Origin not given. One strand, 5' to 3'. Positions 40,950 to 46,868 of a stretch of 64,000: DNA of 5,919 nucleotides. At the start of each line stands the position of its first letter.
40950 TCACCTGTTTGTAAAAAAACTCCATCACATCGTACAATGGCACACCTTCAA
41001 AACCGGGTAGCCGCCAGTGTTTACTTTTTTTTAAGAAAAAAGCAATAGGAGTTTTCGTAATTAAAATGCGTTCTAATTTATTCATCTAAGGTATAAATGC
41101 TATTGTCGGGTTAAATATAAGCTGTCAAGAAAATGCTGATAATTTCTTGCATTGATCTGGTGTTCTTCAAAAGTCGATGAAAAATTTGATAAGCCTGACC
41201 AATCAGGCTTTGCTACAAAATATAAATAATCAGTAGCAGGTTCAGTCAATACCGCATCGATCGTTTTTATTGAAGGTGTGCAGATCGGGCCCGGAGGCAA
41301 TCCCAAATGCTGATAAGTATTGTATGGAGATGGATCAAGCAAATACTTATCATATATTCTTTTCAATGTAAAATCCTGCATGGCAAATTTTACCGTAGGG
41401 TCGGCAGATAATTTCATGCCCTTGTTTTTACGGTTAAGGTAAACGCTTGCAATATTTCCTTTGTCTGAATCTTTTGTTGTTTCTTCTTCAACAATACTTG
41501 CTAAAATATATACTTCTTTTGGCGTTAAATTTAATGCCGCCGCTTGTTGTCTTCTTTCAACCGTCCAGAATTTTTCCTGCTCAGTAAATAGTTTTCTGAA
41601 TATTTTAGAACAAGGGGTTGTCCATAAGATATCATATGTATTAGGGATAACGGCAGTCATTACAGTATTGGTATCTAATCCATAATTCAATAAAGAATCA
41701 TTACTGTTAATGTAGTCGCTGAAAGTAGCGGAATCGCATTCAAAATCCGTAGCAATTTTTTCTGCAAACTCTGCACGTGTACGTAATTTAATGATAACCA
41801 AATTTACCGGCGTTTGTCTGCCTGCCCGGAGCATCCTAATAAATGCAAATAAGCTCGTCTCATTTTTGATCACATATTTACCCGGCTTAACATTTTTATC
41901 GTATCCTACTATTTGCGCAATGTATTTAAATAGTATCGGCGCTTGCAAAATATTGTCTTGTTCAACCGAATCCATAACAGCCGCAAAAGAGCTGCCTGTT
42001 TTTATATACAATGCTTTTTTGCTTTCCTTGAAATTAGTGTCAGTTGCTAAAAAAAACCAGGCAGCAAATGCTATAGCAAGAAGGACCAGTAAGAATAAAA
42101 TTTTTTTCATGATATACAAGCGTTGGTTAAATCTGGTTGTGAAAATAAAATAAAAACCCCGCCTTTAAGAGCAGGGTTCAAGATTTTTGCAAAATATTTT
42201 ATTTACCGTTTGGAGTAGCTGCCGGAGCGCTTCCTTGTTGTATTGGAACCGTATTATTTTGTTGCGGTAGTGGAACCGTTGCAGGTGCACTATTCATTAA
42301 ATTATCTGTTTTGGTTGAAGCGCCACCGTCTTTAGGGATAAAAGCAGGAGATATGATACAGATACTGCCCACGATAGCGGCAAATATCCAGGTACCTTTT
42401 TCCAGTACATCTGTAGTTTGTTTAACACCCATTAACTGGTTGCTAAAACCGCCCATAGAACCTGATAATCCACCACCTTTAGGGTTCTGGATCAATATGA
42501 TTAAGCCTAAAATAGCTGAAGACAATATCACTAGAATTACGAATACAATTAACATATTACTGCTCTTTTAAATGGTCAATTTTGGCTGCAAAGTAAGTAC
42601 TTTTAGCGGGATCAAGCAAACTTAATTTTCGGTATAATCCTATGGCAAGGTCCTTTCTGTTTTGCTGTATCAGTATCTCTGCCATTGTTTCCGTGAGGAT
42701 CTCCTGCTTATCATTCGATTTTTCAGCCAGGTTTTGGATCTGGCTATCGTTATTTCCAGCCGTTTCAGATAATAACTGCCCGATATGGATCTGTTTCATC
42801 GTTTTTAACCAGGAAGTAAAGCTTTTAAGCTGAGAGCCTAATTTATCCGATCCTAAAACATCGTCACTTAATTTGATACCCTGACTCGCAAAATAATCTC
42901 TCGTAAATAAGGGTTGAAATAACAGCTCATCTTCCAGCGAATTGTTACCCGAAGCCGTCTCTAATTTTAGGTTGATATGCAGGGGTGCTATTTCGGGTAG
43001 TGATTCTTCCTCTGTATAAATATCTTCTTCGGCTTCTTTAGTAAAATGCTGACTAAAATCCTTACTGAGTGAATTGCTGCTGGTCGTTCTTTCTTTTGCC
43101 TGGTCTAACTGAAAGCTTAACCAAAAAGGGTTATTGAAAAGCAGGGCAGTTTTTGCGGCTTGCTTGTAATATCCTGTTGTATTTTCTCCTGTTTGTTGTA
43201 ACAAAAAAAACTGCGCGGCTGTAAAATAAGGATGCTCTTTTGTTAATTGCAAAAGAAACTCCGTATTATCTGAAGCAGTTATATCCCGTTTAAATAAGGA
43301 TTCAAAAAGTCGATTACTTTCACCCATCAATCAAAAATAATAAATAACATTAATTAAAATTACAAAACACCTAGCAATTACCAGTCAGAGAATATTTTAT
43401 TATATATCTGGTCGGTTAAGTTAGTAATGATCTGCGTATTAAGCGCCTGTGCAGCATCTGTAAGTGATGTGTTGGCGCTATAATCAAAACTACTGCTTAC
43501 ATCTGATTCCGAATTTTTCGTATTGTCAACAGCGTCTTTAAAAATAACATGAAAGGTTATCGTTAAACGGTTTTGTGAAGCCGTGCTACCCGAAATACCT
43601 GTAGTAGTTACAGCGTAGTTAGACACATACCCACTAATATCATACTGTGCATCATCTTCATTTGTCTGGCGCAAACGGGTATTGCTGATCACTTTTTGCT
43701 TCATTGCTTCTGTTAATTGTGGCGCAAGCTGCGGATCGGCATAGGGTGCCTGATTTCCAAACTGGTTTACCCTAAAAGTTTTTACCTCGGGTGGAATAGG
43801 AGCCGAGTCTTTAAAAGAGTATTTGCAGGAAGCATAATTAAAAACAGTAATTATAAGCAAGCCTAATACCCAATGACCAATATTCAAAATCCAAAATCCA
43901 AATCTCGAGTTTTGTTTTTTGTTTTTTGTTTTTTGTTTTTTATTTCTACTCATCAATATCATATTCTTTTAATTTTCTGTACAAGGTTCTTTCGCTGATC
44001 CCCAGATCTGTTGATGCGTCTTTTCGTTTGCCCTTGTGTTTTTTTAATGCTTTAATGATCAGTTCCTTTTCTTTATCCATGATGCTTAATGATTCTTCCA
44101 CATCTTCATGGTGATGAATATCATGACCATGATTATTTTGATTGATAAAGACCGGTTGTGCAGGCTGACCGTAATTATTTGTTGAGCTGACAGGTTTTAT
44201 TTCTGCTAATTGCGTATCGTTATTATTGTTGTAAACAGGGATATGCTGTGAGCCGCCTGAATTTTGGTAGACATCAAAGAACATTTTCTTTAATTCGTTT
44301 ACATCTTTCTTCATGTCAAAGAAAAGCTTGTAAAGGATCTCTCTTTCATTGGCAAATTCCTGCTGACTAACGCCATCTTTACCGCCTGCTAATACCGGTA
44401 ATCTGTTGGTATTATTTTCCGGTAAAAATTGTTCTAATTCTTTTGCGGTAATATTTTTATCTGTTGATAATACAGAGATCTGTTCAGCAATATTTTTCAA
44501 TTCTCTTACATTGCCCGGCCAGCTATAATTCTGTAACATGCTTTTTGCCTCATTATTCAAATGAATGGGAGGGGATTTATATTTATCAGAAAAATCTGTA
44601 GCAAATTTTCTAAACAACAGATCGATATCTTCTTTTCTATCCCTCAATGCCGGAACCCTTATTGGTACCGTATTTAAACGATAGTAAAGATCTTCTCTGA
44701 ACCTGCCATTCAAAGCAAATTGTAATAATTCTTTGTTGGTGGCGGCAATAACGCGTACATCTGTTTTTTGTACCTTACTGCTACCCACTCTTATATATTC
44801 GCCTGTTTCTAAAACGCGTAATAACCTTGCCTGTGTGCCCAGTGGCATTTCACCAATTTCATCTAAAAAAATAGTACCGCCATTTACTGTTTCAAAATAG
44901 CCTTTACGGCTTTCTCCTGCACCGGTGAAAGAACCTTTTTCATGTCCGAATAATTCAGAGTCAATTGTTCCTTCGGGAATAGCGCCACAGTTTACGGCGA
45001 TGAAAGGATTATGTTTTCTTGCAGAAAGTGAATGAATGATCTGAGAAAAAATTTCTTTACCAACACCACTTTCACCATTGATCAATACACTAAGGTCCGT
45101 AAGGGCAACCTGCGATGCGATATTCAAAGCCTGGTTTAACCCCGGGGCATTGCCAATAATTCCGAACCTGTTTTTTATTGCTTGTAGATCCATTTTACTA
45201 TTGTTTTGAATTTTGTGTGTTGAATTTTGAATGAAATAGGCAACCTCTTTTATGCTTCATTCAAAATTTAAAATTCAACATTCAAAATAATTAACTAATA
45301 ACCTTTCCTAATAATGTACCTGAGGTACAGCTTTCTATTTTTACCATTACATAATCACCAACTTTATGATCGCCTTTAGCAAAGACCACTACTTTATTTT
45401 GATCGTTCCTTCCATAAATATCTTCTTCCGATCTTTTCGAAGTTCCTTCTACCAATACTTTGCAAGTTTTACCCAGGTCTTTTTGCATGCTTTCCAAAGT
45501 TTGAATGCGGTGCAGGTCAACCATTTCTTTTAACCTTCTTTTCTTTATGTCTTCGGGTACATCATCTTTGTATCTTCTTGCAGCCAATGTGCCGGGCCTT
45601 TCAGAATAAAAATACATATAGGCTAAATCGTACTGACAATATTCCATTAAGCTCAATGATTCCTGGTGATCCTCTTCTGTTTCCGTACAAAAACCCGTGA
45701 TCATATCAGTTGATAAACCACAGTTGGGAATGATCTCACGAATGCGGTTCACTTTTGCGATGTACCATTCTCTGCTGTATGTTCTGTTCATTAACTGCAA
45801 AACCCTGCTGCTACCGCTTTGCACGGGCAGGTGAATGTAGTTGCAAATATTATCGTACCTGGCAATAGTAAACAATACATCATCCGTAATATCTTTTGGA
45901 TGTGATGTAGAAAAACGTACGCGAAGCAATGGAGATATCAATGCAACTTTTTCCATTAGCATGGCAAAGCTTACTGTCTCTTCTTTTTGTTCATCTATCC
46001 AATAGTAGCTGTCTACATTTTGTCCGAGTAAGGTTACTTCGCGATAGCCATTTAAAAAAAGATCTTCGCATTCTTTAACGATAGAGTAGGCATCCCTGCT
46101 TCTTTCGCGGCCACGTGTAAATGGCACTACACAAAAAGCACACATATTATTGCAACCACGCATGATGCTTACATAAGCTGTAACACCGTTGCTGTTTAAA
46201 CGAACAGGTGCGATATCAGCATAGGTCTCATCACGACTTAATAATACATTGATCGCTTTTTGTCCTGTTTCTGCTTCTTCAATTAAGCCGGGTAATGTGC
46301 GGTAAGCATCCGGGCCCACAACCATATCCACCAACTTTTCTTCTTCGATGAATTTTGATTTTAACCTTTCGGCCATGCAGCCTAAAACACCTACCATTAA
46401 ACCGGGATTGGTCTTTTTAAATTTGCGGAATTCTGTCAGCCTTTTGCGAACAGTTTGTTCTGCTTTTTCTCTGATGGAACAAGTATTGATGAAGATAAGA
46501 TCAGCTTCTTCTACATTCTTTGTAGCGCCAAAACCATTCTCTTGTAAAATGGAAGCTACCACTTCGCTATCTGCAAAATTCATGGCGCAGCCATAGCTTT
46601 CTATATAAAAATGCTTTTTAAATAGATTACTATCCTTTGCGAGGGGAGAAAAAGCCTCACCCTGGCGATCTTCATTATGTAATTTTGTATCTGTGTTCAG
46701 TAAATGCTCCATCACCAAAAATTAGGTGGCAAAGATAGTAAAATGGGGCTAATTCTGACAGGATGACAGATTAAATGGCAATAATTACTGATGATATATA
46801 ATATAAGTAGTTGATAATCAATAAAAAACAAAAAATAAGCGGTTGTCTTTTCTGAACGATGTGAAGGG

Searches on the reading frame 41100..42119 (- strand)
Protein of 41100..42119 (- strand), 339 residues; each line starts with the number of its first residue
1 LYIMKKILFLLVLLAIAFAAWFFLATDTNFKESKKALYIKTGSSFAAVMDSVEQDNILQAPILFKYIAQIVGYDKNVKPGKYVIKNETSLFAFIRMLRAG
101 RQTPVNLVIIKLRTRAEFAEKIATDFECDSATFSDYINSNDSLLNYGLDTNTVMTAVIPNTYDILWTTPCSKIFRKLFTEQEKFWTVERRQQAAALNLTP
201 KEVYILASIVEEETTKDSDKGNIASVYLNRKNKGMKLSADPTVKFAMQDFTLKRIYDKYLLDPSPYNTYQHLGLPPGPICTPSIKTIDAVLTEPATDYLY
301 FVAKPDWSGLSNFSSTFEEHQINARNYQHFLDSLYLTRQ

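Call 9: search_protein_families(library=pfam, proteins=[window:41100-42119:-], max_evalue=0.001)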
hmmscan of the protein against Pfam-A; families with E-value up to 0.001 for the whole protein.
window:41100-42119:- (339 aa): 1 family
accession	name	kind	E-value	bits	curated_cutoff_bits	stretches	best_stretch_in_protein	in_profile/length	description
PF02618.21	YceG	-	8.9e-73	245.6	32.4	1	38-325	2-274/275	YceG-like family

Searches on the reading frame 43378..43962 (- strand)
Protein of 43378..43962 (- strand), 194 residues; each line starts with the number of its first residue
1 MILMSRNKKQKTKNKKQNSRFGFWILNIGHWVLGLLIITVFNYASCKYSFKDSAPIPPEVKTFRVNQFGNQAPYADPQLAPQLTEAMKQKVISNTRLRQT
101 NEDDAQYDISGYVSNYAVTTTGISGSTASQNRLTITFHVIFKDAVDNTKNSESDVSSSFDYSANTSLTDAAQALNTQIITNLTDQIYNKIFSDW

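Call 9: search_protein_families(library=pfam, proteins=[window:43378-43962:-], max_evalue=0.001)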
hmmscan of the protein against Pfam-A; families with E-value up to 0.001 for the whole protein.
window:43378-43962:- (194 aa): 1 family
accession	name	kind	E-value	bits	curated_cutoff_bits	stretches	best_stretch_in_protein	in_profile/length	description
PF04390.17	LptE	-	5.9e-12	46.7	23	1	60-190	1-118/118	Lipopolysaccharide-assembly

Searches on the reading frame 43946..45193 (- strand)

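Call 9: search_protein_families(library=pfam, proteins=[window:43946-45193:-], max_evalue=0.001)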
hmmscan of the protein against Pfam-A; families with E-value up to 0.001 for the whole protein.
window:43946-45193:- (415 aa): 7 families
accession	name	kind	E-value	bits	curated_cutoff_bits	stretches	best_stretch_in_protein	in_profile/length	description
PF00158.32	Sigma54_activat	-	1.5e-67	227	20.2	1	12-178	1-167/168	Sigma-54 interaction domain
PF25601.1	AAA_lid_14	-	2.3e-23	82.2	27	1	184-262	1-79/87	AAA+ ATPase lid domain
PF14532.12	Sigma54_activ_2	-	2.4e-17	63.9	25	1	27-183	15-138/138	Sigma-54 interaction domain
PF02954.25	HTH_8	-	4.7e-12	45.9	22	1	375-411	6-42/42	Bacterial regulatory protein, Fis family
PF18024.7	HTH_50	-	8.7e-07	29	27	1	373-413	10-49/50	Helix-turn-helix domain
PF07728.20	AAA_5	-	8.2e-06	26.3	22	1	36-155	2-124/139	AAA domain (dynein-related subfamily)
PF07724.20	AAA_2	-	5.4e-05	23.7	27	1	35-155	5-126/166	AAA domain (Cdc48 subfamily)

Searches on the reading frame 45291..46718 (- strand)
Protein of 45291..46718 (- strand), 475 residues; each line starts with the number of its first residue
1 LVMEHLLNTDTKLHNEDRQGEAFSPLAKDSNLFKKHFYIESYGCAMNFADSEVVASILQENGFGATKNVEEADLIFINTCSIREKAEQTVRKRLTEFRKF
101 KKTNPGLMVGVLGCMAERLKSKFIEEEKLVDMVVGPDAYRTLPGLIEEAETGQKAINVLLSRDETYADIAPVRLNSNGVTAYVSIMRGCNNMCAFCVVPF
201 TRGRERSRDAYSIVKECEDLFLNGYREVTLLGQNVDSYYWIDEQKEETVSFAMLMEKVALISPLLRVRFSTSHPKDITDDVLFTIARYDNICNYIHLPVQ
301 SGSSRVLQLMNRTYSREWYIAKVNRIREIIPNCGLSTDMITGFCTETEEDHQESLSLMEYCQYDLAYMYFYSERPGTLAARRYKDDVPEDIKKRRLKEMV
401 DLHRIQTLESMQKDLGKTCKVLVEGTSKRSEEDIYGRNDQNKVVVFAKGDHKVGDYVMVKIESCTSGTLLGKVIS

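Call 9: search_protein_families(library=pfam, proteins=[window:45291-46718:-], max_evalue=0.001)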
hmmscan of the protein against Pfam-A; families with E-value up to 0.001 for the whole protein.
window:45291-46718:- (475 aa): 3 families
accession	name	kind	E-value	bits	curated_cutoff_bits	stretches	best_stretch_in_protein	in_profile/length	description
PF00919.26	UPF0004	-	2.9e-30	104.6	27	1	37-135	2-98/98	Uncharacterized protein family UPF0004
PF04055.27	Radical_SAM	-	2.6e-25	90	29.5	1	183-357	1-165/166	Radical SAM superfamily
PF01938.26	TRAM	-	2.6e-11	43.6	21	1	415-474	4-61/61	TRAM domain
